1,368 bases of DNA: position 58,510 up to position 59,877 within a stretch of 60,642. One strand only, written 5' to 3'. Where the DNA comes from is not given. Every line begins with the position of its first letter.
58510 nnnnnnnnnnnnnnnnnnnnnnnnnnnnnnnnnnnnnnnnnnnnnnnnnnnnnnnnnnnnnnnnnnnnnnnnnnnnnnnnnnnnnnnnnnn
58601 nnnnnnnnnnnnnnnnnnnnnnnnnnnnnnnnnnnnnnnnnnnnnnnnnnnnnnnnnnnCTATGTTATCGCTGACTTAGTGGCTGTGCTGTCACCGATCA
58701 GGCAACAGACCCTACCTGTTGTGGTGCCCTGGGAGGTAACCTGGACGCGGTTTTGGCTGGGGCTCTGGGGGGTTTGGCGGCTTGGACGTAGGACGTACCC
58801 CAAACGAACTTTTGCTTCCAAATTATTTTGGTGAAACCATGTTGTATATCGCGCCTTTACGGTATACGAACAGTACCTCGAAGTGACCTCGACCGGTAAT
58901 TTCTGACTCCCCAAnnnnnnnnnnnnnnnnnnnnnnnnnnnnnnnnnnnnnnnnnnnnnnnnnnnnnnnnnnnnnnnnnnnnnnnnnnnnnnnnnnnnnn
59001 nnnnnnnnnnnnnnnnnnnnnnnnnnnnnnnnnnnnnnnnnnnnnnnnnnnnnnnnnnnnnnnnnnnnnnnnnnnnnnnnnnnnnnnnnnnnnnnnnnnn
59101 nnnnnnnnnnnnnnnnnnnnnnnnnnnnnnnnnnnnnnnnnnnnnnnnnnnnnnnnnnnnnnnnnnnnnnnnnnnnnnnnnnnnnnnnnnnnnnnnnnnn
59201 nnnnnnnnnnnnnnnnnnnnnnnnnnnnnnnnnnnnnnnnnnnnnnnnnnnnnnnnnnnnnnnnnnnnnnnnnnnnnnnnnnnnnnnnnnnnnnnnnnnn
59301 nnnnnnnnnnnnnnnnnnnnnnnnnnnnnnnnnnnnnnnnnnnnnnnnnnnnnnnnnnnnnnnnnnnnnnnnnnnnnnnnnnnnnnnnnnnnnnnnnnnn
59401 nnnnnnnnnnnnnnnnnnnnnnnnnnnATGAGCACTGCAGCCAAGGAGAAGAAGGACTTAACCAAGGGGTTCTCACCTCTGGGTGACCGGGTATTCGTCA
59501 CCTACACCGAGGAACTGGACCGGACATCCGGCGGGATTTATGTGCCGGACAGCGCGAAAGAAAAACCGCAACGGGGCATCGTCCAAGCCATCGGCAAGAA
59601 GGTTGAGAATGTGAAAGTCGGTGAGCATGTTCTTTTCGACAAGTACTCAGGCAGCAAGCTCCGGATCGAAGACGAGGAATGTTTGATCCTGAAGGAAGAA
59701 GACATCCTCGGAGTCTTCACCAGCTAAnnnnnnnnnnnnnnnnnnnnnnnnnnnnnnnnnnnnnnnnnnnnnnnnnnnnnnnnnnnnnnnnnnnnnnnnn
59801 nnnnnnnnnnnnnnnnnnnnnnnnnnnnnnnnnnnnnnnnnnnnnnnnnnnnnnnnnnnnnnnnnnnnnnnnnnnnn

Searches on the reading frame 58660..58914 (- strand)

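Call 23: search_protein_families(library=pfam, proteins=[window:58660-58914:-], max_evalue=0.01)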
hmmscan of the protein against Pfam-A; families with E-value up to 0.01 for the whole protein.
window:58660-58914:- (84 aa): 1 family
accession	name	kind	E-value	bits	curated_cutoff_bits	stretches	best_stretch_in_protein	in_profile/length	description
PF23619.1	Ig_VWA7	-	0.0098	16.5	27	0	42-84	37-79/104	VWA7 Ig-like domain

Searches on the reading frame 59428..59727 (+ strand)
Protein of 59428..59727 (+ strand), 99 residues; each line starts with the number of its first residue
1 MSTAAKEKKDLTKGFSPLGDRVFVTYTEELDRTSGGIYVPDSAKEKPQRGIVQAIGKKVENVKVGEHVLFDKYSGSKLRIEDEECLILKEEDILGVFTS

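Call 23: search_protein_families(library=pfam, proteins=[window:59428-59727:+], max_evalue=0.01)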
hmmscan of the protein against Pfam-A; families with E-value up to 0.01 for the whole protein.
window:59428-59727:+ (99 aa): 1 family
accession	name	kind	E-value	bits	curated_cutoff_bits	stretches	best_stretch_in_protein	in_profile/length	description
PF00166.26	Cpn10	-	2.8e-25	88.6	21.1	1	16-97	3-93/93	Chaperonin 10 Kd subunit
